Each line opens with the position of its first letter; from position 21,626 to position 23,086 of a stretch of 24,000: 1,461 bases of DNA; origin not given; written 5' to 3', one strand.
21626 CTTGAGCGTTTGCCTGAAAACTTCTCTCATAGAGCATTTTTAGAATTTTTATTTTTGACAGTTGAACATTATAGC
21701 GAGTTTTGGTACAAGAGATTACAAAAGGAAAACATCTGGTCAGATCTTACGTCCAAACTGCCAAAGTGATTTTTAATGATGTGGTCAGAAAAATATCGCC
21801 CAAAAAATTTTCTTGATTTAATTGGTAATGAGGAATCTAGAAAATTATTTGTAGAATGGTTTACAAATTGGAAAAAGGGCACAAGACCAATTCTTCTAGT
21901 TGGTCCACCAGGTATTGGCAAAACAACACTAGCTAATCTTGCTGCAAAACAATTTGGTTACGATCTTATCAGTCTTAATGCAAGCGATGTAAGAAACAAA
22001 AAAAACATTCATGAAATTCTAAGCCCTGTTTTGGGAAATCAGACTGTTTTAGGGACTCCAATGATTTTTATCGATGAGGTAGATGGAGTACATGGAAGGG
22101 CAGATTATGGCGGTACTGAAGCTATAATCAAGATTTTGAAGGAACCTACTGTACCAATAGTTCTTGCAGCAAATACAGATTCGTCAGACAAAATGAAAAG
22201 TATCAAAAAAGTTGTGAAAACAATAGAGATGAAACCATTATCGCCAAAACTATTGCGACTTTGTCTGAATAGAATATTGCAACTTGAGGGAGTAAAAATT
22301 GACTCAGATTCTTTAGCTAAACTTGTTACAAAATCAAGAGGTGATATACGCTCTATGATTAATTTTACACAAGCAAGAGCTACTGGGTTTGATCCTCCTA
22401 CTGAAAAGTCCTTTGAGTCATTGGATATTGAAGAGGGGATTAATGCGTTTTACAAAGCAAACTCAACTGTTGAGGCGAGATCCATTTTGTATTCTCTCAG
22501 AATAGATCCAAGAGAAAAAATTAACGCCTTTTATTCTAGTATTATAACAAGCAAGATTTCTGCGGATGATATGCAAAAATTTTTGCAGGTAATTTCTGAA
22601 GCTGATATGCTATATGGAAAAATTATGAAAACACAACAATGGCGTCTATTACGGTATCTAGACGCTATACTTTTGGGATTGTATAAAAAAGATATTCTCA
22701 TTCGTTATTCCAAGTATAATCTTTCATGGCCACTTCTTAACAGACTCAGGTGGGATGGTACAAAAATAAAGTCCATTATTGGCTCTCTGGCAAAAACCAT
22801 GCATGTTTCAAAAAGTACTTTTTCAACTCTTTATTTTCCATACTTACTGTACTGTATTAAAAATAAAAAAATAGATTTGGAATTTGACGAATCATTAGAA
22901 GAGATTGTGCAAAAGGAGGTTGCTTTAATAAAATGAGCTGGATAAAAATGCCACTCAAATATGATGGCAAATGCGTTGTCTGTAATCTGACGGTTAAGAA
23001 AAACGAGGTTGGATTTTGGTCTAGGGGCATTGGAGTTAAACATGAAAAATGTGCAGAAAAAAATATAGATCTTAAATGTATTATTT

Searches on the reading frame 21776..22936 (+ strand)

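Call 5: search_protein_families(library=ncbifam, proteins=[window:21776-22936:+], max_evalue=0.01)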
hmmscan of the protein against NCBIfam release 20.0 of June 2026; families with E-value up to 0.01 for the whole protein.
window:21776-22936:+ (386 aa): 69 families (the best 25 are shown)
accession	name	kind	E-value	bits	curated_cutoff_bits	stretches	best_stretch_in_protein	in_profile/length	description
NF003229.0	PRK04195.1-5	equivalog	1.2e-77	261.4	280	1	1-374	5-399/413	replication factor C large subunit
NF003233.0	PRK04195.2-3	equivalog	3.5e-59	201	471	1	1-382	1-394/504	replication factor C large subunit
NF003230.0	PRK04195.1-6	equivalog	2e-53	181.8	441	1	2-349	3-364/494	replication factor C large subunit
NF003232.0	PRK04195.2-2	equivalog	1.9e-48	165.6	701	1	1-355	1-365/480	replication factor C large subunit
NF003234.0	PRK04195.2-4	equivalog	8.9e-48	163.4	529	1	1-367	1-389/497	replication factor C large subunit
NF003231.0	PRK04195.2-1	equivalog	2.8e-46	158.4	442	1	2-301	6-318/517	replication factor C large subunit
NF003228.0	PRK04195.1-4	equivalog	2.2e-42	145.5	456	1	2-301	3-311/502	replication factor C large subunit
NF003226.0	PRK04195.1-1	equivalog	1.5e-41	142.7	588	1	2-378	3-399/405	replication factor C large subunit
NF003227.0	PRK04195.1-2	equivalog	6.2e-32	111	502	1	2-347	5-358/487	replication factor C large subunit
NF001679.0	PRK00440.1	equivalog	1.2e-20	73.9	303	1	2-278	7-295/322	replication factor C small subunit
NF009067.0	PRK12402.1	equivalog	1.2e-14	54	317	2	1-76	3-83/340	replication factor C small subunit 2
TIGR02397.1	dnaX_nterm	equivalog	4.9e-14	52.3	250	2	4-59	5-59/355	DNA polymerase III subunit gamma/tau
NF011523.0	PRK14962.1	equivalog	9.8e-13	47.7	576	2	5-59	6-59/474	DNA polymerase III subunits gamma and tau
NF011522.0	PRK14961.1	equivalog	1.4e-11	43.9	562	2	63-199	89-222/363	DNA polymerase III subunits gamma and tau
NF011514.0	PRK14953.1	equivalog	4.7e-11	42.3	536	1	3-59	6-61/488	DNA polymerase III subunits gamma and tau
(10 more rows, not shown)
